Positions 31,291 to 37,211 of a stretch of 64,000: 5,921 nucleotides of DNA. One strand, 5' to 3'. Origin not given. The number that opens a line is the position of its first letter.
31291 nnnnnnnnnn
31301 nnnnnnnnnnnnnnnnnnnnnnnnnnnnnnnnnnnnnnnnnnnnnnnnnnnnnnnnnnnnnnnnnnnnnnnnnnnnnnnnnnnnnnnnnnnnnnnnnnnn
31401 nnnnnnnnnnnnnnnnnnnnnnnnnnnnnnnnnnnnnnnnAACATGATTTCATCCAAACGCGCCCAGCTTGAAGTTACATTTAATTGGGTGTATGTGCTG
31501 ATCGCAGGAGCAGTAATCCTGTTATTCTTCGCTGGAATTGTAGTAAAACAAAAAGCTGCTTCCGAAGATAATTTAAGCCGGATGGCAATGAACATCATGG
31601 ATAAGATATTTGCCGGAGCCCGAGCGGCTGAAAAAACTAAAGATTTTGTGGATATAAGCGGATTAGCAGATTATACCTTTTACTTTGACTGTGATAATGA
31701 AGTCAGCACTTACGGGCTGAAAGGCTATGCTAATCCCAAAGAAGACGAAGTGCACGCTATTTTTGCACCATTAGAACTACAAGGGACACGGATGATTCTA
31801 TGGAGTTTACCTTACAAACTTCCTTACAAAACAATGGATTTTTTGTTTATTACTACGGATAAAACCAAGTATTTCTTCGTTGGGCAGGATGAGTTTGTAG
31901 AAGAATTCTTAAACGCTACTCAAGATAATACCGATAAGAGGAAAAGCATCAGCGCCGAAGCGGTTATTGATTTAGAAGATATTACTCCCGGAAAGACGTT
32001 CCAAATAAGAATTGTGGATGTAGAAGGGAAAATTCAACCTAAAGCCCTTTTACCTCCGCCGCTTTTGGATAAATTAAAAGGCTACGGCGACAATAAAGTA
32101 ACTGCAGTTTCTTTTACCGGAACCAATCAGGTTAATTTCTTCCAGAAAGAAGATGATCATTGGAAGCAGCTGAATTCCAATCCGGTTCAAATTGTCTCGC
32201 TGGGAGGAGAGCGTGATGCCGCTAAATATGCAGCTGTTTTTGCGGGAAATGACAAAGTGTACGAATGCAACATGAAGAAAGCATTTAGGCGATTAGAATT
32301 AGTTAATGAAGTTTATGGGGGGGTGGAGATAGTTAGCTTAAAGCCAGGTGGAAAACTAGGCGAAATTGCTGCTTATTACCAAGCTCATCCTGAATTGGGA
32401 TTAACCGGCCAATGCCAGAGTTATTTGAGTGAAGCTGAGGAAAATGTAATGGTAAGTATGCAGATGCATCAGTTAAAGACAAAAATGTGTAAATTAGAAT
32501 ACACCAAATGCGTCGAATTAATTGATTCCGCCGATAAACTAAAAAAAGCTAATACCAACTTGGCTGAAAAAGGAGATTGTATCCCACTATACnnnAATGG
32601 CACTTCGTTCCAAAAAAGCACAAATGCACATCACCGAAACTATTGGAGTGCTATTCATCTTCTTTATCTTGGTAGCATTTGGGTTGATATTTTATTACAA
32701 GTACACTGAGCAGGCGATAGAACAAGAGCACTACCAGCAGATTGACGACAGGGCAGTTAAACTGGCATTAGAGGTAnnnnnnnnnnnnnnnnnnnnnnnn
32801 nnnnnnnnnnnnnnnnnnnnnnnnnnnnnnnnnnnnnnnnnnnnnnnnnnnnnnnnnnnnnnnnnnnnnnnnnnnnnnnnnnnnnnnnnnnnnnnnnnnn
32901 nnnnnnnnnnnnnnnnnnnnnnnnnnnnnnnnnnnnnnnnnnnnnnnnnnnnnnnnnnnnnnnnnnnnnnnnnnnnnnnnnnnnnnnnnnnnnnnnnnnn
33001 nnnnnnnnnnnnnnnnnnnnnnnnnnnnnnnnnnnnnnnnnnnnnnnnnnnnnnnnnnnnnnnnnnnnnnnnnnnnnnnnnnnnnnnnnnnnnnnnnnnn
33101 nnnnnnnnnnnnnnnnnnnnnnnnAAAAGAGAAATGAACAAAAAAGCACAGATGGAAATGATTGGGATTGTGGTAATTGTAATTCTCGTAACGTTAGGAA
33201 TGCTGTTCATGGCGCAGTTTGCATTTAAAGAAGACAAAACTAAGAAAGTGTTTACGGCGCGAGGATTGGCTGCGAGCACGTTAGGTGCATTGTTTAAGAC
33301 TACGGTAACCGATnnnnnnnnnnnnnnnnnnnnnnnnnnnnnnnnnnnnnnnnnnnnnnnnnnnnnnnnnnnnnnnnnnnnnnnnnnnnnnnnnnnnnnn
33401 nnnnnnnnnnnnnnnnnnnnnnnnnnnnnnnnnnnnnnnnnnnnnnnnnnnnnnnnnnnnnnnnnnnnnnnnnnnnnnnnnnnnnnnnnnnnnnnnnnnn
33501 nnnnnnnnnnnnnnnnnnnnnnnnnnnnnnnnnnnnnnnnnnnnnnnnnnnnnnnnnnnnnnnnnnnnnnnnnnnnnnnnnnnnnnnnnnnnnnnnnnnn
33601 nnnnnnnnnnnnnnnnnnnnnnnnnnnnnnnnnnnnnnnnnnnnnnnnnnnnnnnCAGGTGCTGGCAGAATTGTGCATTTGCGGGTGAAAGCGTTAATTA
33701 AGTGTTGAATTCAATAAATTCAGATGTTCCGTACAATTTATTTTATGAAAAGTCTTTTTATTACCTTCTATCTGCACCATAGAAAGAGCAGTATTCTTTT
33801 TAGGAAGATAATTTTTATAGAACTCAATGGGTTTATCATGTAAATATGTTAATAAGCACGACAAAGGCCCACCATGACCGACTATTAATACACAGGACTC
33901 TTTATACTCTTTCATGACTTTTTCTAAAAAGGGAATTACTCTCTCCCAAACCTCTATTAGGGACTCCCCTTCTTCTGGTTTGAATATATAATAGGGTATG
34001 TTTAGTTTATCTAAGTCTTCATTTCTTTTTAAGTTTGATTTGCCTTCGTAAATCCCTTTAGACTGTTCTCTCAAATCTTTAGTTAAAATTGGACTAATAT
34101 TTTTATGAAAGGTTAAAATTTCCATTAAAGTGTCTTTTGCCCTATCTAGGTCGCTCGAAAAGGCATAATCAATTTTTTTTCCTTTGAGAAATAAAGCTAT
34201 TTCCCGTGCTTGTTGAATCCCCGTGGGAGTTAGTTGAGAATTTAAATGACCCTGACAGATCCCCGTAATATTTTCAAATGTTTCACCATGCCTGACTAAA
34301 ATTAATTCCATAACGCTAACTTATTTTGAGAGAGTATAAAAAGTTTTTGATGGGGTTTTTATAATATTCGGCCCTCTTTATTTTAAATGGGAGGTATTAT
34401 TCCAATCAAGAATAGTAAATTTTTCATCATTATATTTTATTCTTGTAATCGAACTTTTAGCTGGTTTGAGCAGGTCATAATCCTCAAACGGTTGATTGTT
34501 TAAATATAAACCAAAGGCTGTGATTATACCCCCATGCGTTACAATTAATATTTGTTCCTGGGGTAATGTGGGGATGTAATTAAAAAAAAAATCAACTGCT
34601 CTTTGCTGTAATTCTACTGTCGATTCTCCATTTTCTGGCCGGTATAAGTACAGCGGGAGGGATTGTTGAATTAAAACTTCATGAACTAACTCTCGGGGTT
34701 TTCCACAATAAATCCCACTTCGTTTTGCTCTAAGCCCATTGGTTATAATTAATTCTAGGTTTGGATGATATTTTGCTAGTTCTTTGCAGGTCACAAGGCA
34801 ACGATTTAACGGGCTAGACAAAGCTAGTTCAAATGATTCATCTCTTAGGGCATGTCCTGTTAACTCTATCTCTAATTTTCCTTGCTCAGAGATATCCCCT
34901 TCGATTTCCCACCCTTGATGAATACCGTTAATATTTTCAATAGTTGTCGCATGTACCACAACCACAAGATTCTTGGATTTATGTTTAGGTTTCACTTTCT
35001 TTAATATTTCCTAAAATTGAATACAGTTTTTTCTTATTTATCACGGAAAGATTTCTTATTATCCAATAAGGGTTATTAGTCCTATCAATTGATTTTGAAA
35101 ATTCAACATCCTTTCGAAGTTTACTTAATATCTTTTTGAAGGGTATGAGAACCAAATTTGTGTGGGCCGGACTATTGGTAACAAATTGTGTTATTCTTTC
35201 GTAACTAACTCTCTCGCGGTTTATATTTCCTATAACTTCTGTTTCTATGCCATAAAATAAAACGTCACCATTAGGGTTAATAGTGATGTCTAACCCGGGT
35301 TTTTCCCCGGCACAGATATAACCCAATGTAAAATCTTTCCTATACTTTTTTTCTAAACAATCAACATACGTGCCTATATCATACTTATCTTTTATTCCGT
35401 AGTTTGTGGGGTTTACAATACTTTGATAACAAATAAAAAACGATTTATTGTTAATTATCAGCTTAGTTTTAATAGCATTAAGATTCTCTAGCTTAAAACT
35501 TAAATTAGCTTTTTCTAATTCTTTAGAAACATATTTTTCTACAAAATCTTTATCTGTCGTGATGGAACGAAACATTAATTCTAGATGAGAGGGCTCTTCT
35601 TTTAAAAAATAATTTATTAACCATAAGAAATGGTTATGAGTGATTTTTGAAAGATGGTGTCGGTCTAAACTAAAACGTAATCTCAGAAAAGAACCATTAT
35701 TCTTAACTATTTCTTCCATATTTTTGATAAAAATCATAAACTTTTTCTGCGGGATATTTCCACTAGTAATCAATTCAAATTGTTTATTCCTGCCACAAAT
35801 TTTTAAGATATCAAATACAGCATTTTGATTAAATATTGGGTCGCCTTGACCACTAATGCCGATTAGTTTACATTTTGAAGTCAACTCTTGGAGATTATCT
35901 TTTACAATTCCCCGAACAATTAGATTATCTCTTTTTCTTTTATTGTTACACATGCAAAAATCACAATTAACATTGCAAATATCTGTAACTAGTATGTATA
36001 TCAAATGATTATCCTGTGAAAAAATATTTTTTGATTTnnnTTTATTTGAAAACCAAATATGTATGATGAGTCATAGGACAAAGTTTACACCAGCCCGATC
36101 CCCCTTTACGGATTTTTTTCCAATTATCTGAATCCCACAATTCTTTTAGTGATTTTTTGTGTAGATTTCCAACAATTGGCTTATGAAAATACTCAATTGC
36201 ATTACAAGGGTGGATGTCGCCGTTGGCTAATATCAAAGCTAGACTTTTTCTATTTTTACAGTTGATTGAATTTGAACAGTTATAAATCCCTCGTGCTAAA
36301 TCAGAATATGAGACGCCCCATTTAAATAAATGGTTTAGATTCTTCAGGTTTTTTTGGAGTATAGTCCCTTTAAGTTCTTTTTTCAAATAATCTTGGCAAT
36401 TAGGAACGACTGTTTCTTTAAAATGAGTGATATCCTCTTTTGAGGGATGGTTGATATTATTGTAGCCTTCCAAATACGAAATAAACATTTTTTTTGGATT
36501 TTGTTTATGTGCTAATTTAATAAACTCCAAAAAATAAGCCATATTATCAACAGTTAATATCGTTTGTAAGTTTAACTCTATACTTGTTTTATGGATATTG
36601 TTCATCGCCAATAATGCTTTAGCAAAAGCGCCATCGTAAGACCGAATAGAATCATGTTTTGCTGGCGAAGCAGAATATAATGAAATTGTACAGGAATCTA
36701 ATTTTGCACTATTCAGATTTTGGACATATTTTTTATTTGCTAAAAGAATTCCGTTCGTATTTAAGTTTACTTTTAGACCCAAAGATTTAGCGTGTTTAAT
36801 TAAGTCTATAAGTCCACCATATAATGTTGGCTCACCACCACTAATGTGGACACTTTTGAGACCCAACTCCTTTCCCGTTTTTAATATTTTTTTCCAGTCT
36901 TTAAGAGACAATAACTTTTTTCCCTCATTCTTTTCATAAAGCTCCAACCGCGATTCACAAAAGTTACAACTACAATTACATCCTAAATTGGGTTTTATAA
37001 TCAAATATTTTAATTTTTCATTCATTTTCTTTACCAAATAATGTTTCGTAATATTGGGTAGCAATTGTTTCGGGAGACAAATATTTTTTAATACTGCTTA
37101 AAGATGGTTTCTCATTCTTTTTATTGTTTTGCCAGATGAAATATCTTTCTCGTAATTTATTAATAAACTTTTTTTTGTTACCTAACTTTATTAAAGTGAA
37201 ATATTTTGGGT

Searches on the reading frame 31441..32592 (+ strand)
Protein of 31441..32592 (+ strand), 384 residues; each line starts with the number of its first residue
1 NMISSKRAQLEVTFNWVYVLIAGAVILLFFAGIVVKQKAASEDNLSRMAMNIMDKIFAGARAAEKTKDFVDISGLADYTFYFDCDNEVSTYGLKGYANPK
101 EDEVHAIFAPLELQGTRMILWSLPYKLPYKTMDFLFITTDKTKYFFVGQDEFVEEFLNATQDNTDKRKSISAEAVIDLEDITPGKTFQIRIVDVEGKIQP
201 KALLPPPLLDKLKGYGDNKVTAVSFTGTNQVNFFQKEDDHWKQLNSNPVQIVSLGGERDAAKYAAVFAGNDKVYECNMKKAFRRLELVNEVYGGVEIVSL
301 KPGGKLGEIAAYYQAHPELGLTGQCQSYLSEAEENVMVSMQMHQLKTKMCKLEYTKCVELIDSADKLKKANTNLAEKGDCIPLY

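Call 4: search_protein_families(library=pfam, proteins=[window:31441-32592:+], max_evalue=0.01)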
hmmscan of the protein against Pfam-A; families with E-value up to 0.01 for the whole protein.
window:31441-32592:+ (384 aa): 0 families

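Call 9: search_protein_families(library=ncbifam, proteins=[window:31441-32592:+], max_evalue=0.01)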
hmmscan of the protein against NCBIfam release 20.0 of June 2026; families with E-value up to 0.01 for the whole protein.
window:31441-32592:+ (384 aa): 0 families

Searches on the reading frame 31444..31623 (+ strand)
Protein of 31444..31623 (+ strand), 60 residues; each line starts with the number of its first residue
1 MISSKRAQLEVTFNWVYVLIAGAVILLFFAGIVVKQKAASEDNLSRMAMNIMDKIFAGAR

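Call 83: search_protein_families(library=pfam, proteins=[window:31444-31623:+], max_evalue=10)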
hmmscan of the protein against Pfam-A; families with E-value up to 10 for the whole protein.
window:31444-31623:+ (60 aa): 2 families
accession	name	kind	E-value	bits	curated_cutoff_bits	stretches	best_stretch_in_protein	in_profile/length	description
PF03845.19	Spore_permease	-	0.013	14.8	23.4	1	14-56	35-77/321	Spore germination protein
PF14981.11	FAM165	-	0.094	13.1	25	1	16-46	10-41/50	FAM165 family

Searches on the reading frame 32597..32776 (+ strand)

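Call 83: search_protein_families(library=pfam, proteins=[window:32597-32776:+], max_evalue=10)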
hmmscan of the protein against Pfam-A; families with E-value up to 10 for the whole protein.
window:32597-32776:+ (60 aa): 3 families
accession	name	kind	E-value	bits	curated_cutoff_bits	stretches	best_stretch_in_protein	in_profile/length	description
PF13800.11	Sigma_reg_N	-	0.015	16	26.3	1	11-51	11-52/91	Sigma factor regulator N-terminal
PF07047.17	OPA3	-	0.04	14.2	25.7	1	3-56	63-114/121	Optic atrophy 3 protein (OPA3)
PF14155.11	DUF4307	-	0.059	13.7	27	1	16-60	8-54/111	Domain of unknown function (DUF4307)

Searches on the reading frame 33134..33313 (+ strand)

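Call 83: search_protein_families(library=pfam, proteins=[window:33134-33313:+], max_evalue=10)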
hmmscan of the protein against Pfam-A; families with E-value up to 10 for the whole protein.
window:33134-33313:+ (60 aa): 2 families
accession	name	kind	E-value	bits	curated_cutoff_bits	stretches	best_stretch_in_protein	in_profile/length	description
PF08006.16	HAAS_TM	-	0.006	17.1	28.3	1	6-48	19-60/117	HAAS transmembrane region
PF07204.16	Orthoreo_P10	-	0.006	17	21.4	1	11-47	50-83/98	Orthoreovirus membrane fusion protein p10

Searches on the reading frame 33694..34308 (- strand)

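Call 8: search_protein_families(library=pfam, proteins=[window:33694-34308:-], max_evalue=0.001)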
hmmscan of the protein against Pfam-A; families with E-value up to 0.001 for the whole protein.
window:33694-34308:- (204 aa): 1 family
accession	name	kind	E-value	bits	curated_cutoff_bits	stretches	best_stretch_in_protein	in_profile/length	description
PF00300.27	His_Phos_1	-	6.1e-45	153.7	21.7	1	2-192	1-193/194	Histidine phosphatase superfamily (branch 1)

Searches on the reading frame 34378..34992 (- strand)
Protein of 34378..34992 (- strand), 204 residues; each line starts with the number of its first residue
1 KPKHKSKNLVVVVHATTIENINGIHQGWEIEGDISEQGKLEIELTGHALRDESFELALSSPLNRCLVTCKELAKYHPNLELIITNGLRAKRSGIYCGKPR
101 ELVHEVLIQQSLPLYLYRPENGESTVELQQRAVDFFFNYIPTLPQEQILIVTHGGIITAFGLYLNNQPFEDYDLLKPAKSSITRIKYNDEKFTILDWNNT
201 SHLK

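Call 59: search_protein_families(library=pfam, proteins=[window:34378-34992:-], max_evalue=0.001)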
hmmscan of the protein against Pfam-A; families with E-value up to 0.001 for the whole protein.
window:34378-34992:- (204 aa): 1 family
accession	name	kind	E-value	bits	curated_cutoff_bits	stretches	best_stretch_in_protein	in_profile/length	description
PF00300.27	His_Phos_1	-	1.7e-28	100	21.7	1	10-200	2-194/194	Histidine phosphatase superfamily (branch 1)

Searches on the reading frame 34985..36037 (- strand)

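Call 8: search_protein_families(library=pfam, proteins=[window:34985-36037:-], max_evalue=0.001)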
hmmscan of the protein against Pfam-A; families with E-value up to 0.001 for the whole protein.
window:34985-36037:- (350 aa): 1 family
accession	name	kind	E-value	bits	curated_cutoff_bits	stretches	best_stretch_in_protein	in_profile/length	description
PF04055.27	Radical_SAM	-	1.3e-06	29.2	29.5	1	16-106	2-93/166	Radical SAM superfamily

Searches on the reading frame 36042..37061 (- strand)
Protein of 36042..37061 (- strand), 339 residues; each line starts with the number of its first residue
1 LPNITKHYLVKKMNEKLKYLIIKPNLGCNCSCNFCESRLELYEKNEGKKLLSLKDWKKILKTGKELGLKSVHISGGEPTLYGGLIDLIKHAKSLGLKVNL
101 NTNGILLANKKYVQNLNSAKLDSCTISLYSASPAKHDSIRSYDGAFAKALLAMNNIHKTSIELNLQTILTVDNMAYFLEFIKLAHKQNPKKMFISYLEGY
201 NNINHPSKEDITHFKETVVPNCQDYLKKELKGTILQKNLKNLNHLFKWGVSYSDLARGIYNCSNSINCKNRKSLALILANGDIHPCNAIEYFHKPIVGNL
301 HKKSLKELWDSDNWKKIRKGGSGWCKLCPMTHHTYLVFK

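Call 30: search_protein_families(library=pfam, proteins=[window:36042-37061:-], max_evalue=0.001)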
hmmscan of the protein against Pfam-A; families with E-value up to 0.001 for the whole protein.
window:36042-37061:- (339 aa): 2 families
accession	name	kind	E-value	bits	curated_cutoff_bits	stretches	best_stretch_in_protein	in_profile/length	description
PF04055.27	Radical_SAM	-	3e-19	70.2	29.5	1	25-183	4-165/166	Radical SAM superfamily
PF13186.11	SPASM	-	2.8e-10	40.7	21.5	1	268-329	1-67/67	Iron-sulfur cluster-binding domain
